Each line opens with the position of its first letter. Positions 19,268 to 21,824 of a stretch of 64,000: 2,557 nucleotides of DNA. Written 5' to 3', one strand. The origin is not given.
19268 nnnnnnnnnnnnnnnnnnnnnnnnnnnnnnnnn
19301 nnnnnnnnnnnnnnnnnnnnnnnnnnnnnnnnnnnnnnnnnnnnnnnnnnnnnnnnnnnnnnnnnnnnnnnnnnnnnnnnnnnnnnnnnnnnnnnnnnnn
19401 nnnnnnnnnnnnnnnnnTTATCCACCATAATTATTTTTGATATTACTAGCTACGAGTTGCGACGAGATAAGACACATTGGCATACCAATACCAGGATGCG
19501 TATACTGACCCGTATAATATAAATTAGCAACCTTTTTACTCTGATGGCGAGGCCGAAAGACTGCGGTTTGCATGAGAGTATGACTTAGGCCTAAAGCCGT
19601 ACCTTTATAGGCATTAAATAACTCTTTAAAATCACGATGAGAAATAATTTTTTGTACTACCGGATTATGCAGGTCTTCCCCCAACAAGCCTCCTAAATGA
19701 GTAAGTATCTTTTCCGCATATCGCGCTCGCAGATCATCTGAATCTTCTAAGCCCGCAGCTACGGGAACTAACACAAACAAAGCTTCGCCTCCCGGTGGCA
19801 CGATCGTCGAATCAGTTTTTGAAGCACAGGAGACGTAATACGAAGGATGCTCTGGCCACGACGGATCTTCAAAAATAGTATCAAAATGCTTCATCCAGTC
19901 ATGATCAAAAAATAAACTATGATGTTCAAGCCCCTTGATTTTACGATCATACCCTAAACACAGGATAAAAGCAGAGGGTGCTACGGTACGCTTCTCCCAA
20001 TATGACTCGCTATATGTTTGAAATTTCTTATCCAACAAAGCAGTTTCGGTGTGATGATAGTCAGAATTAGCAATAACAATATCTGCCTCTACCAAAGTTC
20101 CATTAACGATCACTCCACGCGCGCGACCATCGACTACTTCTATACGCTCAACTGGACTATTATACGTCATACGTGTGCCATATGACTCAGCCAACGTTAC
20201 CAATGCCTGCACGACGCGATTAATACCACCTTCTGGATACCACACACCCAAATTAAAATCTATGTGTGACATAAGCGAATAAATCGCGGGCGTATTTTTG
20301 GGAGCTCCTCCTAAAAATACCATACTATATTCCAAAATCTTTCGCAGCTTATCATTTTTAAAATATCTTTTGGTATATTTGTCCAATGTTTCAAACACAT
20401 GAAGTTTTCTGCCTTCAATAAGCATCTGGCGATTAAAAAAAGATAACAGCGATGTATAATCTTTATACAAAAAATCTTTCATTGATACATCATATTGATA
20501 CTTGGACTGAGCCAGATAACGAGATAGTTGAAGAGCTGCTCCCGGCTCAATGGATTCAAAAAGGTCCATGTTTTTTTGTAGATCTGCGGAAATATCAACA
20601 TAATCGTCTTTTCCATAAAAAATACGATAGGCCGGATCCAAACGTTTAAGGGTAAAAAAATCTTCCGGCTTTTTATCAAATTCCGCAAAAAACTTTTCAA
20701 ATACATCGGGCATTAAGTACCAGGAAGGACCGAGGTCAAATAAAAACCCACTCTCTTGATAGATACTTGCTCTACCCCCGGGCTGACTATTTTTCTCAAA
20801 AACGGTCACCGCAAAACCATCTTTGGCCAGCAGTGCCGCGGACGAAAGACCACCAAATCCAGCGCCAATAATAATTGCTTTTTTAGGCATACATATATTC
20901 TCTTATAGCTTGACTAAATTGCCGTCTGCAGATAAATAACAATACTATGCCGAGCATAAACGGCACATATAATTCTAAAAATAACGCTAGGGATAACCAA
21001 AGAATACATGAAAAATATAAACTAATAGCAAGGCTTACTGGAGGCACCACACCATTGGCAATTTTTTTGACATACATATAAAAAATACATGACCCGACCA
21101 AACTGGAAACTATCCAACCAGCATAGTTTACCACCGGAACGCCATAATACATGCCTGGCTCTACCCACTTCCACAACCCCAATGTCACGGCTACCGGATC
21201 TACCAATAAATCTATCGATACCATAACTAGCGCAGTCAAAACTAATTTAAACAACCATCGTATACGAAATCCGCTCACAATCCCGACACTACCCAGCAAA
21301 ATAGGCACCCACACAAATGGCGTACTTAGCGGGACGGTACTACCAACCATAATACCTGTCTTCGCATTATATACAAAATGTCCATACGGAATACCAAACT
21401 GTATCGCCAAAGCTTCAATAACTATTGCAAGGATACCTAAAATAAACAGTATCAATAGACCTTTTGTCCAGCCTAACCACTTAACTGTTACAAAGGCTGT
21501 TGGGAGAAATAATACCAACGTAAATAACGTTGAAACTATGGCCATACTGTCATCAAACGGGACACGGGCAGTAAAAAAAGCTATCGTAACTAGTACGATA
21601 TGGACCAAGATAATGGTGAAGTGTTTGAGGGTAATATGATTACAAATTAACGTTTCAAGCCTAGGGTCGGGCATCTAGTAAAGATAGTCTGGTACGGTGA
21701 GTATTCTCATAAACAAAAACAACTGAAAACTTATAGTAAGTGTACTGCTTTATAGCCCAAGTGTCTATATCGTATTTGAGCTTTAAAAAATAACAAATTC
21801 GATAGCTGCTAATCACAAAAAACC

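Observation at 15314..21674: Carotenoid operon with a UbiA prenyltransferase and a CruF-like membrane protein (possible C45/C50 carotenoid)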

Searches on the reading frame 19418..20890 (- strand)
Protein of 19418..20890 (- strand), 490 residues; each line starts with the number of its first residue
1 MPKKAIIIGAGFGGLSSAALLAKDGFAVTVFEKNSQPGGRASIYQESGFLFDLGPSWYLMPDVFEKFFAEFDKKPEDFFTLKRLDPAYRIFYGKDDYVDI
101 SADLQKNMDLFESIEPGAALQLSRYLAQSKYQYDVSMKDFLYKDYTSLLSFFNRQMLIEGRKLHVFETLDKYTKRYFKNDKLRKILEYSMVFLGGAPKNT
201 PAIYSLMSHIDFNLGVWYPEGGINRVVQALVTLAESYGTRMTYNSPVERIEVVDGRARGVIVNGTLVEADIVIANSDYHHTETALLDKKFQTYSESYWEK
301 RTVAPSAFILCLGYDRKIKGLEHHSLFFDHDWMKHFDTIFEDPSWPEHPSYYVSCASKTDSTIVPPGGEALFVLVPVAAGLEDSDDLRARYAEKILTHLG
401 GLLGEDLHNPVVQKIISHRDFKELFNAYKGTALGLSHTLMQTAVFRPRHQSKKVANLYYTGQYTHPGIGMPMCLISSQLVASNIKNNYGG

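Call 3: search_protein_families(library=pfam, proteins=[window:19418-20890:-], max_evalue=0.01)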
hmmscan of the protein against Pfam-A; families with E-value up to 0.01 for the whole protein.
window:19418-20890:- (490 aa): 10 families
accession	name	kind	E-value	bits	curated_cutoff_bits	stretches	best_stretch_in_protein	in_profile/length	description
PF01593.30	Amino_oxidase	-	1.5e-36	127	19.8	1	13-484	2-442/443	Flavin containing amine oxidoreductase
PF13450.12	NAD_binding_8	-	3.8e-17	62.8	21.9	1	7-70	1-67/68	NAD(P)-binding Rossmann-like domain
PF01266.30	DAO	-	1.4e-13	51.5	27.9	2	5-42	2-39/353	FAD dependent oxidoreductase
PF00890.30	FAD_binding_2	-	2.4e-06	27.5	20.4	1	5-41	2-37/414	FAD binding domain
PF03486.20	HI0933_like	-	3.3e-05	23.9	50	1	4-39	2-37/244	HI0933-like protein Rossmann domain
PF01946.23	Thi4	-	0.00037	20.3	26.2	1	5-41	20-57/235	Thi4 family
PF07992.20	Pyr_redox_2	-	0.0013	18.7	26.1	1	4-41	2-40/291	Pyridine nucleotide-disulphide oxidoreductase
PF01494.25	FAD_binding_3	-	0.0013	18.4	22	1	5-36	4-35/349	FAD binding domain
PF00070.33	Pyr_redox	-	0.0017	19.2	22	0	4-38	1-35/82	Pyridine nucleotide-disulphide oxidoreductase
PF21799.2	MurD-like_N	-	0.0035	18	27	0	3-45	1-43/88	Mur ligase MurD-like, N-terminal domain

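Call 4: search_protein_families(library=ncbifam, proteins=[window:19418-20890:-], max_evalue=0.01)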
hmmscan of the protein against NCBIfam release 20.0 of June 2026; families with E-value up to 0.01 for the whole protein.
window:19418-20890:- (490 aa): 64 families (the best 25 are shown)
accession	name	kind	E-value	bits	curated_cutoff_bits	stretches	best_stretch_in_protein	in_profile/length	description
NF058655.1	CrtID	equivalog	4.3e-209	695.2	640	1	6-481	2-478/478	bifunctional phytoene desaturase/3,4-desaturase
TIGR02734.1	crtI_fam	subfamily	1.8e-143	478.8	238.1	1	5-487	1-491/504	phytoene desaturase family protein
NF042421.1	hydcarot_desat_CrtD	equivalog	1.2e-74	251.6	500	1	3-486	2-485/487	1-hydroxycarotenoid 3,4-desaturase CrtD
NF045637.1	carotdesatCrtDProt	equivalog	1e-71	242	580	1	6-485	2-483/485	1-hydroxycarotenoid 3,4-desaturase CrtD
TIGR02730.1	carot_isom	equivalog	2.5e-23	82.7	586.9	2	169-484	172-488/493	carotenoid isomerase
NF045689.1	BCarotKetCrtO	equivalog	1.2e-20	73.6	1000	3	4-42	5-43/563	beta-carotene ketolase CrtO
TIGR02733.1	desat_CrtD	equivalog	5e-19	68.3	549.7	1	4-483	3-487/492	C-3',4' desaturase CrtD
NF005560.0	PRK07233.1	equivalog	5.9e-14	51.7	252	2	4-48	2-46/435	hypothetical protein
TIGR03467.1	HpnE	equivalog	6.3e-11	42.2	283.05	1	6-49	2-45/430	hydroxysqualene dehydroxylase HpnE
NF001933.0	PRK00711.1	subfamily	1.2e-09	37.8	383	2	4-42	2-40/429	D-amino acid dehydrogenase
NF005548.0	PRK07208.1-4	equivalog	1.2e-09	37.3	389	1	3-95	4-93/488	hypothetical protein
NF008845.0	PRK11883.1-5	equivalog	5.6e-08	31.5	560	1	3-59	5-67/468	protoporphyrinogen oxidase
TIGR03197.1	MnmC_Cterm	equivalog_domain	1.5e-07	30.8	174.2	1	4-43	1-40/400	FAD-dependent 5-carboxymethylaminomethyl-2-thiouridine(34) oxidoreductase MnmC1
NF005545.0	PRK07208.1-1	equivalog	4.8e-07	28.5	451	1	5-92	10-94/504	hypothetical protein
NF008843.0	PRK11883.1-3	equivalog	6.8e-07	28.7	406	1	3-60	2-61/424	protoporphyrinogen oxidase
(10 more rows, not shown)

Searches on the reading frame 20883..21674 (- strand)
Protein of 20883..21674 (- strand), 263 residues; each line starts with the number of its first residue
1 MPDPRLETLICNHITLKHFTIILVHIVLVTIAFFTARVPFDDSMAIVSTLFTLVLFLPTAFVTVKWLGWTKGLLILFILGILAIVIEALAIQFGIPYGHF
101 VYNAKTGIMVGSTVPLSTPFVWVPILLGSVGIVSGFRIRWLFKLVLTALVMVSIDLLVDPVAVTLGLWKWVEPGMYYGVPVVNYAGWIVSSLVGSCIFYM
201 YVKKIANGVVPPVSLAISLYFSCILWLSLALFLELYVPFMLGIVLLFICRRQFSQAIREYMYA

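Call 3: search_protein_families(library=pfam, proteins=[window:20883-21674:-], max_evalue=0.01)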
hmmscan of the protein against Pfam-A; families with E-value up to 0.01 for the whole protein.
window:20883-21674:- (263 aa): 1 family
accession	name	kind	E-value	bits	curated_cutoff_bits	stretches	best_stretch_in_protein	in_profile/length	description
PF04240.17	Caroten_synth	-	1.9e-35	123.2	25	1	48-247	6-207/209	Carotenoid biosynthesis protein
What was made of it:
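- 20883..21674 (-): cruF-like membrane protein (263 aa). Predicted C50-carotenoid 2'',3''-hydratase (bisanhydrobacterioruberin hydratase). PF04240 at 1.9e-35 (call 3).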

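Call 4: search_protein_families(library=ncbifam, proteins=[window:20883-21674:-], max_evalue=0.01)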
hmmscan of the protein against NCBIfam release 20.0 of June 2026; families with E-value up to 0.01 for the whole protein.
window:20883-21674:- (263 aa): 3 families
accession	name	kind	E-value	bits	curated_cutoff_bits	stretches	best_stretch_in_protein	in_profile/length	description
TIGR03460.1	crt_membr_arch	equivalog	7.6e-33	114.4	154.7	1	36-245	26-238/248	bisanhydrobacterioruberin hydratase CruF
NF041333.1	CruF_Halo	equivalog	1.2e-22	80.6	300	1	25-243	28-251/268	bisanhydrobacterioruberin hydratase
NF045693.1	GCarotHydoxCruF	equivalog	4e-10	39.5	400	1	40-247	47-269/310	gamma-carotene 1'-hydroxylase CruF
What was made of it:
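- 20883..21674 (-): TIGR03460 CruF scores 114 bits, below its 154.7 cut-off; cyanobacterial-type CruF scores only 39.5 (call 4).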
